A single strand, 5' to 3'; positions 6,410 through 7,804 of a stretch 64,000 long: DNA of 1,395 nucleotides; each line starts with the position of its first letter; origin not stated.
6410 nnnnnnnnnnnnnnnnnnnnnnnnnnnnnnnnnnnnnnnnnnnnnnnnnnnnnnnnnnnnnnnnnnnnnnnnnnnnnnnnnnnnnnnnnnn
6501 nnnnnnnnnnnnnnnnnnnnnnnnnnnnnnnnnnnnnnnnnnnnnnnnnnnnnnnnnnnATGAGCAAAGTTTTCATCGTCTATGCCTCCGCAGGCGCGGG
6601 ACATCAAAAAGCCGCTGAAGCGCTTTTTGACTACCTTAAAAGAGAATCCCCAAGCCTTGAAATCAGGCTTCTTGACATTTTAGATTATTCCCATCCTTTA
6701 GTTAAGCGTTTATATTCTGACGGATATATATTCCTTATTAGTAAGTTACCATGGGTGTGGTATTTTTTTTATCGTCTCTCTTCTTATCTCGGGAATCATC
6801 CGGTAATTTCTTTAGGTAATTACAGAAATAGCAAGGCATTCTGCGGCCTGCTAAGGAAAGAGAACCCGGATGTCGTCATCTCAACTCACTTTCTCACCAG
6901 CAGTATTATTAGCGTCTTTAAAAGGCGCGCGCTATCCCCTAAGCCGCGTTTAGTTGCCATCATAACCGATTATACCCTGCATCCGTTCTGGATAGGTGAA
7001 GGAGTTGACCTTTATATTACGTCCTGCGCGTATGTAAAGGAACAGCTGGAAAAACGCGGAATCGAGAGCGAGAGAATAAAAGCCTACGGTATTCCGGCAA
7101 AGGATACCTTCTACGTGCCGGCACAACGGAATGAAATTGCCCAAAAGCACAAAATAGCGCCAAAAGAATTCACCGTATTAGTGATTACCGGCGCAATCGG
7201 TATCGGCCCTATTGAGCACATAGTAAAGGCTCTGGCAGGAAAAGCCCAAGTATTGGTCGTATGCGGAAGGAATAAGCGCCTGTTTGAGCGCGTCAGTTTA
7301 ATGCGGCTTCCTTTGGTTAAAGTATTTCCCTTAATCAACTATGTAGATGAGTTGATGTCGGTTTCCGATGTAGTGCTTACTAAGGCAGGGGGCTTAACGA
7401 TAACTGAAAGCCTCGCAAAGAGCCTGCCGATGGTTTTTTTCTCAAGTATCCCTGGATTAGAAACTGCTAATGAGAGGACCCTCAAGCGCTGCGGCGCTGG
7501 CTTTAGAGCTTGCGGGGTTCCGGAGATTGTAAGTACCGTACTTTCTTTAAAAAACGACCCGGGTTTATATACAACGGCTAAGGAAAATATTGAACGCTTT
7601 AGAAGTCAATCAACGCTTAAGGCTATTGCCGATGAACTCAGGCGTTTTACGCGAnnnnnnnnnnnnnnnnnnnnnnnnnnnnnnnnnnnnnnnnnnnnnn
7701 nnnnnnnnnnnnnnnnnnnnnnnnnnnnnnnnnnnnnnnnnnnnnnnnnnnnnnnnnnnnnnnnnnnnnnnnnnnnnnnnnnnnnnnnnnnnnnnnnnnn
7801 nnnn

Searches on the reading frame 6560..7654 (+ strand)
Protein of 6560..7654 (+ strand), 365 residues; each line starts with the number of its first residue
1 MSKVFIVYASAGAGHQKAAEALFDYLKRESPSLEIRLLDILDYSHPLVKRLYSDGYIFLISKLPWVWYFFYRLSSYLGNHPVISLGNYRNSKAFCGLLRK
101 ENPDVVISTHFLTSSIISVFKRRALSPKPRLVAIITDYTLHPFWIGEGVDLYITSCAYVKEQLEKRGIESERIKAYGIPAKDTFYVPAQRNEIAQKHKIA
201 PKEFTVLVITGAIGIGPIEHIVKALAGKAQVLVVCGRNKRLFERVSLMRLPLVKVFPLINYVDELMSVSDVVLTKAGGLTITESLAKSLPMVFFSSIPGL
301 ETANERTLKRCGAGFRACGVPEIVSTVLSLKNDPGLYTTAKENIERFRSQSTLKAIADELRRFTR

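Call 50: search_protein_families(library=pfam, proteins=[window:6560-7654:+], max_evalue=0.00001)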
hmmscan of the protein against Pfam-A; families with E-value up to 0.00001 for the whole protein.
window:6560-7654:+ (365 aa): 2 families
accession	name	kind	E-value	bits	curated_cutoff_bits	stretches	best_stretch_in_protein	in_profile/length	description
PF06925.17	MGDG_synth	-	6.5e-30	104.9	25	1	15-179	1-168/169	Monogalactosyldiacylglycerol (MGDG) synthase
PF04101.22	Glyco_tran_28_C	-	8.8e-07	29.5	22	1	223-294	23-97/166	Glycosyltransferase family 28 C-terminal domain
